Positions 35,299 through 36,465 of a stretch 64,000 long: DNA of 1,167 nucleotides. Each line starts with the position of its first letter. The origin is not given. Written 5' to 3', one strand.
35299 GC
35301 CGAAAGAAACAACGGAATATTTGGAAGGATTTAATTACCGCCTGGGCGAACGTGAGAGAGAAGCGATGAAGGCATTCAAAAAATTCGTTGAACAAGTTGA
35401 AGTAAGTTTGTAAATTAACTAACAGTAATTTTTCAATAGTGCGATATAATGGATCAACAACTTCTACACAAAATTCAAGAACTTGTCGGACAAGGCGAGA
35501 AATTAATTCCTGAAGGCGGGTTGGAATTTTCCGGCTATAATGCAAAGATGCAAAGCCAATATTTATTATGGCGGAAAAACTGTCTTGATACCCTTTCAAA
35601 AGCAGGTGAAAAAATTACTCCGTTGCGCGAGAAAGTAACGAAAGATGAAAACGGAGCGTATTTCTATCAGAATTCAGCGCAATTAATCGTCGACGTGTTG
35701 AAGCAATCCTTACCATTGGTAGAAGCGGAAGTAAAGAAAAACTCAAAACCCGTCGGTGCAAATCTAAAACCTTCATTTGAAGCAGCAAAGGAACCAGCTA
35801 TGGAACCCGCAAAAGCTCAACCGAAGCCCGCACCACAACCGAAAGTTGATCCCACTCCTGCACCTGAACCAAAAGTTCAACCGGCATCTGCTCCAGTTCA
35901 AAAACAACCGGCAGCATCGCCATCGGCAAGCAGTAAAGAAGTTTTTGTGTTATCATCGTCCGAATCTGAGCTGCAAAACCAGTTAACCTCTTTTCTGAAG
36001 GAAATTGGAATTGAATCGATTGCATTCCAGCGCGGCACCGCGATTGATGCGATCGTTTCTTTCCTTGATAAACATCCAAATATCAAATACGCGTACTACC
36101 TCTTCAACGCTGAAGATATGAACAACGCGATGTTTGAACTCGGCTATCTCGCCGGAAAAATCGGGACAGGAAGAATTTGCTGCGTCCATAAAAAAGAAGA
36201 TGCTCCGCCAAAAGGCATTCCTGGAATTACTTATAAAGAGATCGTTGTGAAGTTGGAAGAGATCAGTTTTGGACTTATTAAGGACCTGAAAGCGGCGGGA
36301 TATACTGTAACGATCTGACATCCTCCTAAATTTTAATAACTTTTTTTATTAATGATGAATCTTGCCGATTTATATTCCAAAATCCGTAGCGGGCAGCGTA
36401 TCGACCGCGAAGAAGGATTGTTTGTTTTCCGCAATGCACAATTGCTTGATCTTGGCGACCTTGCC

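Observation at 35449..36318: TIR-like (COG4271/PF10137-type) domain protein embedded inside the menaquinone biosynthesis operon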

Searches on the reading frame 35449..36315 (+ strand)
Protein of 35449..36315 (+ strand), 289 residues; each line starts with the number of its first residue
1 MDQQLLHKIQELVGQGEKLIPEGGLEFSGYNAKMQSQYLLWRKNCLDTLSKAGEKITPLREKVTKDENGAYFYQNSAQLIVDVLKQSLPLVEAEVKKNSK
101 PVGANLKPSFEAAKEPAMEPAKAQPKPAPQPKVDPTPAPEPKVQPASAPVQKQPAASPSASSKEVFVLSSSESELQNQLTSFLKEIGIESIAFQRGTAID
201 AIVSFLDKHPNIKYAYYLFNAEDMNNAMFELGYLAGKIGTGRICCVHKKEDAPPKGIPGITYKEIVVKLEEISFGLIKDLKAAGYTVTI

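Call 3: search_protein_families(library=pfam, proteins=[window:35449-36315:+], max_evalue=1)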
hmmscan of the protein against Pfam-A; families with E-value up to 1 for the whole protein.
window:35449-36315:+ (289 aa): 2 families
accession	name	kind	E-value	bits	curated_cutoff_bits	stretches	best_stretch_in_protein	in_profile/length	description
PF10137.14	CAP12-PCTIR_TIR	-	2.3e-09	37.7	24.7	1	165-264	2-116/119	CAP12/Pycsar effector protein, TIR domain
PF22148.1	Fervidolysin_NPro-like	-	0.058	14.2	21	1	180-215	43-78/81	Fervidolysin N-terminal prodomain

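Call 4: search_protein_families(library=ncbifam, proteins=[window:35449-36315:+], max_evalue=1)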
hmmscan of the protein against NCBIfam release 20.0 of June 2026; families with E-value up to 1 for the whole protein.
window:35449-36315:+ (289 aa): 17 families
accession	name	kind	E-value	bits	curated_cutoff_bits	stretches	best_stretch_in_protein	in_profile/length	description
NF033930.1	pneumo_PspA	exception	0.00048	19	850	1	54-161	294-401/659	pneumococcal surface protein A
NF008084.0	PRK10819.1-5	equivalog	0.0079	16.1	315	1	83-148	41-113/249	TonB system transport protein TonB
TIGR02927.1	SucB_Actino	equivalog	0.0079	15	423.45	1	112-187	79-151/579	2-oxoglutarate dehydrogenase, E2 component, dihydrolipoamide succinyltransferase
TIGR00601.1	rad23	equivalog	0.032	13.5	207.3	1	52-172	19-145/381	UV excision repair protein Rad23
NF007250.0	PRK09697.1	equivalog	0.083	12.8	180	1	59-121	60-120/139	putative general secretion pathway protein GspB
TIGR04526.1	predic_Ig_block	subfamily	0.13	11.1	150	1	104-168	67-130/693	putative immunoglobulin-blocking virulence protein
NF033845.1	MSCRAMM_ClfB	exception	0.18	9.7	999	1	119-169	549-598/871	MSCRAMM family adhesin clumping factor ClfB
NF052243.1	T4PFormProtSgmX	equivalog_domain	0.25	9.5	1800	1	108-160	287-342/1065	type IV pili formation protein SgmX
NF040486.1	SrfA_fam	subfamily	0.31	10.4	150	1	84-164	237-315/438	SrfA family protein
NF033186.1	internalin_K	exception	0.32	9.4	1100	1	124-173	515-564/604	class 1 internalin InlK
NF011513.0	PRK14952.1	equivalog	0.36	9.7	737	1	99-157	386-437/596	DNA polymerase III subunits gamma/tau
NF008082.0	PRK10819.1-3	equivalog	0.38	10.5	265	1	112-161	56-104/242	TonB system transport protein TonB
TIGR03354.1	VI_FHA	hypoth_equivalog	0.45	10.3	120.25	1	92-155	173-228/420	type VI secretion system-associated FHA domain protein TagH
NF011521.0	PRK14960.1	equivalog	0.62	8.4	1228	1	93-164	386-457/702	DNA polymerase III subunit gamma/tau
NF037973.1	metallo_SslE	exception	0.84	6.8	3000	0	111-146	53-87/1519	lipoprotein metalloprotease SslE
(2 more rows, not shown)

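Call 5: search_protein_families(library=padloc, proteins=[window:35449-36315:+], max_evalue=10)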
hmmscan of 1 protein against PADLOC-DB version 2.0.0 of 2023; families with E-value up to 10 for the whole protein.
window:35449-36315:+ (289 aa): 7 families
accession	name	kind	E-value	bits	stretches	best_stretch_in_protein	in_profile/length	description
PDLC05004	PDC-S35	-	3.8e-18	64.1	1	153-288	110-260/265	-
PDLC05005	PDC-S35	-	1.8e-17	62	1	151-288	107-258/264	-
PDLC05007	PDC-S35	-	8.6e-17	59.7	1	149-288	120-273/278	-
PDLC05003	PDC-S35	-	1.6e-08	32.4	2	226-287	174-235/245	-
PDLC05006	PDC-S35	-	2e-08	31.9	1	150-288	70-227/231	-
PDLC02371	PycTIR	-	0.0013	16.2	1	152-251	141-244/288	-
PDLC00731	Effector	-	0.04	10.9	1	225-252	233-260/306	TIR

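Call 6: find_homologous_proteins(query=window:35449-36315:+, max_evalue=0.001)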
Query window:35449-36315:+ (289 aa): 258 proteins with E <= 0.001 among 1947 candidates; the best 120 are listed.
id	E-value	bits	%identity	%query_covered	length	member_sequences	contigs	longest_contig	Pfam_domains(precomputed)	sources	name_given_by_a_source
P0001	9.8e-186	634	100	100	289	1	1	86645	PF10137.15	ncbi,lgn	-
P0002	1.6e-143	495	79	100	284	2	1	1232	PF10137.15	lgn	-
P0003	9.0e-136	470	78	100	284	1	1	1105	PF10137.15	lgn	-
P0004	2.2e-131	456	72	100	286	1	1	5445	PF10137.15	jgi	jgi:predicted nucleotide-binding protein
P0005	6.6e-130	451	74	100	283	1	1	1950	PF10137.15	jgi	jgi:hypothetical protein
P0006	1.0e-129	450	72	100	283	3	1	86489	PF10137.15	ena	-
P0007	5.5e-128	444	71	100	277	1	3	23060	PF10137.15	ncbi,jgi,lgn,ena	-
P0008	7.6e-128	444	71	100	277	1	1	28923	PF10137.15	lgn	-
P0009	3.6e-122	425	66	100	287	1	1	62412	PF10137.15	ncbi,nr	ncbi:MAG: nucleotide-binding protein [Ignavibacteriales bacterium]|nr:nucleotide-binding protein [Ig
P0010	6.2e-122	425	65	100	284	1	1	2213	PF10137.15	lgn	-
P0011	1.4e-121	423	67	100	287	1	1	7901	PF10137.15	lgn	-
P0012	2.1e-121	423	68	100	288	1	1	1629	PF10137.15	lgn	-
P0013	3.5e-120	419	67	100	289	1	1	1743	PF10137.15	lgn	-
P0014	5.0e-120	418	66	100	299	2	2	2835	PF10137.15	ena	-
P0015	6.1e-120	418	64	100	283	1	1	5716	PF10137.15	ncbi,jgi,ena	ncbi:MAG: TIR domain-containing protein [Bacteroidota bacterium]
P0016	8.8e-120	418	66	100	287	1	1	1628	PF10137.15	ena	-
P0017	9.3e-120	417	65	100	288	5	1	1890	PF10137.15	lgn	-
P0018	2.3e-119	416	66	100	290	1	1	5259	PF10137.15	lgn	-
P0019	3.1e-119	416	63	100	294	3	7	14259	PF10137.15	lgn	-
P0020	4.9e-119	415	63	100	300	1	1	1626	PF10137.15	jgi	jgi:hypothetical protein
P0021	1.3e-118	414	62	100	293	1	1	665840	PF10137.15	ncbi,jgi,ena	ncbi:MAG: TIR domain-containing protein [Bacteroidota bacterium]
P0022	1.3e-118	414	68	100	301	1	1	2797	PF10137.15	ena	-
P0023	1.8e-118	413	65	100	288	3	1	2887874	PF10137.15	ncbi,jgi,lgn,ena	ncbi:MAG: TIR domain-containing protein [Bacteroidota bacterium]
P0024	2.3e-118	413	64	100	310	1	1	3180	PF10137.15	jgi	-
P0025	7.0e-118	411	66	100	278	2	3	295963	PF10137.15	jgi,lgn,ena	-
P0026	1.0e-117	411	67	100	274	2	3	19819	PF10137.15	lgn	-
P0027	1.3e-117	410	64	100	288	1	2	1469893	PF10137.15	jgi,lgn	jgi:hypothetical protein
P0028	2.5e-117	410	66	100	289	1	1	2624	PF10137.15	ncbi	-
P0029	2.7e-117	409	74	44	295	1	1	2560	PF10137.15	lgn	-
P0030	2.9e-117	409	65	100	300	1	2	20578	PF10137.15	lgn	-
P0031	2.9e-117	409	75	43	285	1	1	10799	PF10137.15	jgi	jgi:hypothetical protein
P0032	3.3e-117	409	61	100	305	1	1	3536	PF10137.15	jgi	jgi:hypothetical protein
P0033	3.5e-117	409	58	100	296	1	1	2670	PF10137.15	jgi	-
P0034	4.0e-117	409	66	100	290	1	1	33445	PF10137.15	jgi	jgi:predicted nucleotide-binding protein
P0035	1.1e-116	407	63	100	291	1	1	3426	PF10137.15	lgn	-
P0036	1.3e-116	407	62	100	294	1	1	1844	PF10137.15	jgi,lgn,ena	-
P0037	1.5e-116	407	64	100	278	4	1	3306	PF10137.15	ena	-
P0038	2.5e-116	406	64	100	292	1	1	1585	PF10137.15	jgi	jgi:hypothetical protein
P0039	3.7e-116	406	61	100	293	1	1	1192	PF10137.15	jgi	jgi:hypothetical protein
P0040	8.5e-116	405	67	100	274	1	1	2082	PF10137.15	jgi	jgi:predicted nucleotide-binding protein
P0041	1.9e-115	403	65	100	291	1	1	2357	PF10137.15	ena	-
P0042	2.2e-115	403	60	100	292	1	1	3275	PF10137.15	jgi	jgi:hypothetical protein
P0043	5.0e-115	402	61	100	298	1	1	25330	PF10137.15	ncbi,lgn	-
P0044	7.2e-115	401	61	100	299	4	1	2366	PF10137.15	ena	-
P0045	1.1e-114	401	63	100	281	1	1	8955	PF10137.15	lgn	-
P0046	1.5e-114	400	69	48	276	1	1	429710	PF10137.15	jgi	jgi:hypothetical protein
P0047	1.6e-114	400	65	100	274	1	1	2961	PF10137.15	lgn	-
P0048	1.6e-114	400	58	100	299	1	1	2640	PF10137.15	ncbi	-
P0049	1.8e-114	400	67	55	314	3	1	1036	PF10137.15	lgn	-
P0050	3.4e-114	399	63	100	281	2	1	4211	PF10137.15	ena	-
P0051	5.3e-114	399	65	100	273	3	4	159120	PF10137.15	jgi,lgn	jgi:predicted nucleotide-binding protein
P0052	5.9e-114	398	61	100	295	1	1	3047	PF10137.15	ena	-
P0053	7.2e-114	398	61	100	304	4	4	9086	PF10137.15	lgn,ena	-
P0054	1.4e-113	397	62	100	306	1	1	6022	PF10137.15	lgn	-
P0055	3.5e-113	396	58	100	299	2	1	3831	PF10137.15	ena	-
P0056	5.4e-113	395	63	100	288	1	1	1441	PF10137.15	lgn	-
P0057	7.4e-113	395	61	100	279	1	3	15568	PF10137.15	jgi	jgi:hypothetical protein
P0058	1.1e-112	394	64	100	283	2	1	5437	PF10137.15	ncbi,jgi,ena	ncbi:MAG: TIR domain-containing protein [Bacteriovoracaceae bacterium]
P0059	1.2e-112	394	61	100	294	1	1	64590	PF10137.15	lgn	-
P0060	1.4e-112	394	72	45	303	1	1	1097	PF10137.15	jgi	-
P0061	1.5e-112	394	59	100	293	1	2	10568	PF10137.15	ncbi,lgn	-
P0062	1.8e-112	394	61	100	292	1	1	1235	PF10137.15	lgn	-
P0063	2.0e-112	393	64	100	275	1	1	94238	PF10137.15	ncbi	ncbi:MAG: TIR domain-containing protein [Bacteroidota bacterium]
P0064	9.2e-112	391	62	100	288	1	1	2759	PF10137.15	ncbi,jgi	jgi:hypothetical protein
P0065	9.9e-112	391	59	100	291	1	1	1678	PF10137.15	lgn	-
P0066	1.6e-111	391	60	100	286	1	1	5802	PF10137.15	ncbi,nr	ncbi:MAG: nucleotide-binding protein [Bacteroidetes bacterium]|nr:nucleotide-binding protein [Bacter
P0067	1.7e-111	390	63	100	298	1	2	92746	PF10137.15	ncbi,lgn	-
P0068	2.0e-111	390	60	100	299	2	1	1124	PF10137.15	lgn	-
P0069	2.0e-111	390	60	100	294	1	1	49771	PF10137.15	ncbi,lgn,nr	ncbi:MAG: nucleotide-binding protein [Bacteroidota bacterium]|nr:nucleotide-binding protein [Bactero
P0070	2.7e-111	390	63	100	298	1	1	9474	PF10137.15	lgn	-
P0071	4.4e-111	389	60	100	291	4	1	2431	PF10137.15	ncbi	-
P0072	2.9e-110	386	63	100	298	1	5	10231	PF10137.15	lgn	-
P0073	2.2e-109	383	61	100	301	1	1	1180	PF10137.15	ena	-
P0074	9.2e-109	381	61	100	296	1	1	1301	PF10137.15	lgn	-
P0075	6.5e-108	379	61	100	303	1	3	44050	PF10137.15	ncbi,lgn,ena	-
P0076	1.1e-107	378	58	100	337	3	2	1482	PF10137.15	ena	-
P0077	5.4e-107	376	62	100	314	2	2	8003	PF10137.15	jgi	-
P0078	1.2e-106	374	62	100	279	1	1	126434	PF10137.15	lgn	-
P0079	2.1e-106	374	59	100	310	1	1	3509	PF10137.15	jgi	jgi:hypothetical protein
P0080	2.4e-106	374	60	100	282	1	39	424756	PF10137.15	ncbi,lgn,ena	-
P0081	1.2e-105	371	52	100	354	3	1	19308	PF10137.15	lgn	-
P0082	2.6e-100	354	64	92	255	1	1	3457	PF10137.15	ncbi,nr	ncbi:MAG: nucleotide-binding protein, partial [Bacteroidota bacterium]|nr:nucleotide-binding protein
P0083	8.4e-99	349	64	89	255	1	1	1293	PF10137.15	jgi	-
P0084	2.1e-92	328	60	87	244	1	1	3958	PF10137.15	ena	-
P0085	5.2e-84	300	50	100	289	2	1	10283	PF10137.15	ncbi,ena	-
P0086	5.7e-80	287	50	100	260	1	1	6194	PF10137.15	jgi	jgi:predicted nucleotide-binding protein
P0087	2.6e-79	285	52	100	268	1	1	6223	PF10137.15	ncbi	-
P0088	3.5e-78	281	52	100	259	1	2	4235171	PF10137.15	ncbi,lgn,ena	ncbi:MAG: TIR domain-containing protein [Bacteroidota bacterium]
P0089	3.9e-78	281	50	100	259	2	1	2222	PF10137.15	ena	-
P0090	1.1e-77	279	51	100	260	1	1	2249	PF10137.15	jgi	jgi:Predicted nucleotide-binding protein containing TIR-like domain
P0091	1.5e-77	279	48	100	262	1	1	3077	PF10137.15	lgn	-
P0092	1.8e-77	279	46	100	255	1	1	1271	PF10137.15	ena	-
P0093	2.4e-77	278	50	100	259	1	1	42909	PF10137.15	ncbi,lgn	ncbi:MAG: TIR domain-containing protein [Bacteroidota bacterium]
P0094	3.0e-77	278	50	100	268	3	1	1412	PF10137.15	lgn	-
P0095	8.5e-77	277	48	100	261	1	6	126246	PF10137.15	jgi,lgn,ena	-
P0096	1.1e-76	276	49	100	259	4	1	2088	PF10137.15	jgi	jgi:predicted nucleotide-binding protein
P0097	1.6e-76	276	50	100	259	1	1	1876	PF10137.15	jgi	jgi:hypothetical protein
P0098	2.2e-76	275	49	100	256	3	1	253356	PF10137.15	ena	-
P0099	8.1e-76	273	48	100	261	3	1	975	PF10137.15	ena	-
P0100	1.3e-75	273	48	100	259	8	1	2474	PF10137.15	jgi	jgi:predicted nucleotide-binding protein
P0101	1.3e-75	273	48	100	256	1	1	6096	PF10137.15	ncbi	-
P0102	1.4e-75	273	49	100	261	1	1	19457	PF10137.15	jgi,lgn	jgi:predicted nucleotide-binding protein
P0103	2.5e-75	272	48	100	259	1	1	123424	PF10137.15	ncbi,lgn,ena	-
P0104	4.1e-75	271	48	100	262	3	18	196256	PF10137.15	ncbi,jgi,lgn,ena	-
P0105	4.9e-75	271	49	100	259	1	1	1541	PF10137.15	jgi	jgi:predicted nucleotide-binding protein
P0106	6.4e-75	270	49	96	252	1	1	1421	PF10137.15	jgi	jgi:predicted nucleotide-binding protein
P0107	6.5e-75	270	48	100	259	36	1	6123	PF10137.15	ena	-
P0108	6.7e-75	270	49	100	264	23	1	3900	PF10137.15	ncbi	-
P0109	8.6e-75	270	50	100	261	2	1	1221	PF10137.15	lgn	-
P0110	1.4e-74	269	47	100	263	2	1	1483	PF10137.15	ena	-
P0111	1.7e-74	269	49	100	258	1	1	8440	PF10137.15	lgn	-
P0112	2.9e-74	268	51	100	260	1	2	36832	PF10137.15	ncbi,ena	-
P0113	4.2e-74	268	48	100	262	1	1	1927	PF10137.15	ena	-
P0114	5.4e-74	267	47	100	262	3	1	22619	PF10137.15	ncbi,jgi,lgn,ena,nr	ncbi:MAG TPA: TIR domain-containing protein [Bacteroidota bacterium]|nr:TIR domain-containing protei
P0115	5.9e-74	267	47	100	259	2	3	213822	PF10137.15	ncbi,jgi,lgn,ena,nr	ncbi:MAG TPA: TIR domain-containing protein [Bacteroidota bacterium]|nr:TIR domain-containing protei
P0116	1.2e-73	266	47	100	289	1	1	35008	-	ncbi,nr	ncbi:MAG: hypothetical protein NTV54_05910 [Ignavibacteriales bacterium]|nr:hypothetical protein [Ig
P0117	4.2e-73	264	48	100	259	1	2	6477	PF10137.15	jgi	jgi:hypothetical protein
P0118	4.4e-73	264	47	100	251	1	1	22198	PF10137.15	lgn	-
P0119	7.7e-73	264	46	100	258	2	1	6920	PF10137.15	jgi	-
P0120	7.9e-73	264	49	100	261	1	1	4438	PF10137.15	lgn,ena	-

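Call 8: find_encoding_contigs(protein=P0023, flank=8000, max_places=2)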
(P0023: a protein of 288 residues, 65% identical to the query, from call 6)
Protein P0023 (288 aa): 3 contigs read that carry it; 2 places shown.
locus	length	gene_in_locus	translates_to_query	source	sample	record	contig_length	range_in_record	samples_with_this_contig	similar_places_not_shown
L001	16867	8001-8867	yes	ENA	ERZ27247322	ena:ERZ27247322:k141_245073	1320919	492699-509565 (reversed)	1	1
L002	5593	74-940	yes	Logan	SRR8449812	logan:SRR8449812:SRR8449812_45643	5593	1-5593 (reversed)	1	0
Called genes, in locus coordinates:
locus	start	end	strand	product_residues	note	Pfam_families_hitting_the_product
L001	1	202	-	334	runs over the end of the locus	PF01207:Dus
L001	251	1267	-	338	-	PF00180:Iso_dh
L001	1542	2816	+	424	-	PF05569:Peptidase_M56 (weak), PF01435:Peptidase_M48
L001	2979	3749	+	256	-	PF01040:UbiA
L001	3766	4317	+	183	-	PF02441:Flavoprotein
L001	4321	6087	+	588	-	PF20695:UbiD_N, PF01977:UbiD, PF20696:UbiD_C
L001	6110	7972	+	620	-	PF04055:Radical_SAM, PF19288:CofH_C, PF02621:VitK2_biosynth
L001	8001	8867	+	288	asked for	PF10137:CAP12-PCTIR_TIR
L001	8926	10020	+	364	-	PF04055:Radical_SAM, PF19288:CofH_C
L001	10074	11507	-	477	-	PF02878:PGM_PMM_I, PF02879:PGM_PMM_II, PF02880:PGM_PMM_III, PF00408:PGM_PMM_IV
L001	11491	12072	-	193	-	PF12773:DZR, PF17032:Zn_ribbon_15 (weak)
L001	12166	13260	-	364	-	PF01926:MMR_HSR1, PF02421:FeoB_N, PF06071:YchF-GTPase_C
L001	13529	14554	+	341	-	PF01118:Semialdhyde_dh, PF22698:Semialdhyde_dhC_1, PF02774:Semialdhyde_dhC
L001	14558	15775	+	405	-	PF01960:ArgJ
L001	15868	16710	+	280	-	PF00696:AA_kinase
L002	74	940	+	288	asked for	PF10137:CAP12-PCTIR_TIR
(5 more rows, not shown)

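Call 9: find_encoding_contigs(protein=P0088, flank=8000, max_places=2)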
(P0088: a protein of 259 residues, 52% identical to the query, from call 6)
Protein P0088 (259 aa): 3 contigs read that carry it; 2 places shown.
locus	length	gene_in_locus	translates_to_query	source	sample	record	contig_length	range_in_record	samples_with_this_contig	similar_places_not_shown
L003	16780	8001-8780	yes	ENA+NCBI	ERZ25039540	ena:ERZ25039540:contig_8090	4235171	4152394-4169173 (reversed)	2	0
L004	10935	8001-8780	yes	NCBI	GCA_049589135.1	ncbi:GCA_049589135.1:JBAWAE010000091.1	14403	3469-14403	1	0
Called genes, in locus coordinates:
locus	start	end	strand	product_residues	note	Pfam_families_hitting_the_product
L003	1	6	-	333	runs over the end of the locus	PF01207:Dus, PF00977:His_biosynth (faint)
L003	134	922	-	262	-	PF00753:Lactamase_B, PF13483:Lactamase_B_3, PF12706:Lactamase_B_2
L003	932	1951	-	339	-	PF00180:Iso_dh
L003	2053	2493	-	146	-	-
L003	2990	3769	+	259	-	PF01040:UbiA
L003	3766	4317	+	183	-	PF02441:Flavoprotein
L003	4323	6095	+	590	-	PF20695:UbiD_N, PF01977:UbiD, PF20696:UbiD_C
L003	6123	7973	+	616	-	PF04055:Radical_SAM, PF19288:CofH_C, PF02621:VitK2_biosynth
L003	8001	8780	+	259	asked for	PF10137:CAP12-PCTIR_TIR (weak)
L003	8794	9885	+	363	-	PF04055:Radical_SAM, PF19288:CofH_C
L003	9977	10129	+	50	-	-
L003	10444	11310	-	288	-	PF13748:ABC_membrane_3, PF00664:ABC_membrane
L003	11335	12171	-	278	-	PF02621:VitK2_biosynth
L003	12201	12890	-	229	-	PF01209:Ubie_methyltran, PF13489:Methyltransf_23, PF06325:PrmA (weak), PF13847:Methyltransf_31, PF08241:Methyltransf_11, PF08242:Methyltransf_12, PF13649:Methyltransf_25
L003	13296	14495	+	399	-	PF08447:PAS_3, PF02518:HATPase_c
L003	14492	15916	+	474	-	PF00072:Response_reg, PF00158:Sigma54_activat, PF14532:Sigma54_activ_2, PF25601:AAA_lid_14, PF02954:HTH_8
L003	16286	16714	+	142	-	-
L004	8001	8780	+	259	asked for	PF10137:CAP12-PCTIR_TIR (weak)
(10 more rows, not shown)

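Call 15: search_solved_structures(query=A2, max_evalue=10, show_alignments=3)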
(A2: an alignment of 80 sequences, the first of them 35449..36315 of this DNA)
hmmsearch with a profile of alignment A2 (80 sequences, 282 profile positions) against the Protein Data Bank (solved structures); distinct sequences matched with E-value up to 10: 12.
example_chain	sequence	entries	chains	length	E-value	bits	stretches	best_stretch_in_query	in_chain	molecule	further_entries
3h0g_K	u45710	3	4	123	0.16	15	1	174-272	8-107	DNA-directed RNA polymerase II subunit RPB11 | RNA polymerase II subunit Rpb11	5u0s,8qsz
7o4h_A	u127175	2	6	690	1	12.4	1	94-172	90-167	cGMP-gated cation channel alpha-1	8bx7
7uni_A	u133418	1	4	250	1.2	12.2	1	121-198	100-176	SP2-ZnPPaM designed chlorophyll dimer protein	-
7unh_A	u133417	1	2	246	1.3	12.1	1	121-198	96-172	SP2 designed chlorophyll dimer protein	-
7un8_A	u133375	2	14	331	1.6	11.8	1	218-254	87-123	CD-NTase-associated protein 12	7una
8wql_EF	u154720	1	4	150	1.6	11.7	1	99-169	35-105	LPP2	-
9m8m_H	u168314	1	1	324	2.9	10.9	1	92-160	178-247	Photosynthetic reaction center subunit H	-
5opt_h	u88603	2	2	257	3.3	10.7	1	96-155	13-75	RNA-binding protein, putative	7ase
9itj_U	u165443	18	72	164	4.9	10.2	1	77-170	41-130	ATP synthase subunit b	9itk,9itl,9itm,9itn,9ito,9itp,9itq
8t4m_D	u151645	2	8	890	9.8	9.2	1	45-129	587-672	Potassium/sodium hyperpolarization-activated cyclic nucleotide-gated channel 1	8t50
8t4y_A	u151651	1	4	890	9.8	9.2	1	45-129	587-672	Potassium/sodium hyperpolarization-activated cyclic nucleotide-gated channel 1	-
8y60_A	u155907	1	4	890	9.8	9.2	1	45-129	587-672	Potassium/sodium hyperpolarization-activated cyclic nucleotide-gated channel 1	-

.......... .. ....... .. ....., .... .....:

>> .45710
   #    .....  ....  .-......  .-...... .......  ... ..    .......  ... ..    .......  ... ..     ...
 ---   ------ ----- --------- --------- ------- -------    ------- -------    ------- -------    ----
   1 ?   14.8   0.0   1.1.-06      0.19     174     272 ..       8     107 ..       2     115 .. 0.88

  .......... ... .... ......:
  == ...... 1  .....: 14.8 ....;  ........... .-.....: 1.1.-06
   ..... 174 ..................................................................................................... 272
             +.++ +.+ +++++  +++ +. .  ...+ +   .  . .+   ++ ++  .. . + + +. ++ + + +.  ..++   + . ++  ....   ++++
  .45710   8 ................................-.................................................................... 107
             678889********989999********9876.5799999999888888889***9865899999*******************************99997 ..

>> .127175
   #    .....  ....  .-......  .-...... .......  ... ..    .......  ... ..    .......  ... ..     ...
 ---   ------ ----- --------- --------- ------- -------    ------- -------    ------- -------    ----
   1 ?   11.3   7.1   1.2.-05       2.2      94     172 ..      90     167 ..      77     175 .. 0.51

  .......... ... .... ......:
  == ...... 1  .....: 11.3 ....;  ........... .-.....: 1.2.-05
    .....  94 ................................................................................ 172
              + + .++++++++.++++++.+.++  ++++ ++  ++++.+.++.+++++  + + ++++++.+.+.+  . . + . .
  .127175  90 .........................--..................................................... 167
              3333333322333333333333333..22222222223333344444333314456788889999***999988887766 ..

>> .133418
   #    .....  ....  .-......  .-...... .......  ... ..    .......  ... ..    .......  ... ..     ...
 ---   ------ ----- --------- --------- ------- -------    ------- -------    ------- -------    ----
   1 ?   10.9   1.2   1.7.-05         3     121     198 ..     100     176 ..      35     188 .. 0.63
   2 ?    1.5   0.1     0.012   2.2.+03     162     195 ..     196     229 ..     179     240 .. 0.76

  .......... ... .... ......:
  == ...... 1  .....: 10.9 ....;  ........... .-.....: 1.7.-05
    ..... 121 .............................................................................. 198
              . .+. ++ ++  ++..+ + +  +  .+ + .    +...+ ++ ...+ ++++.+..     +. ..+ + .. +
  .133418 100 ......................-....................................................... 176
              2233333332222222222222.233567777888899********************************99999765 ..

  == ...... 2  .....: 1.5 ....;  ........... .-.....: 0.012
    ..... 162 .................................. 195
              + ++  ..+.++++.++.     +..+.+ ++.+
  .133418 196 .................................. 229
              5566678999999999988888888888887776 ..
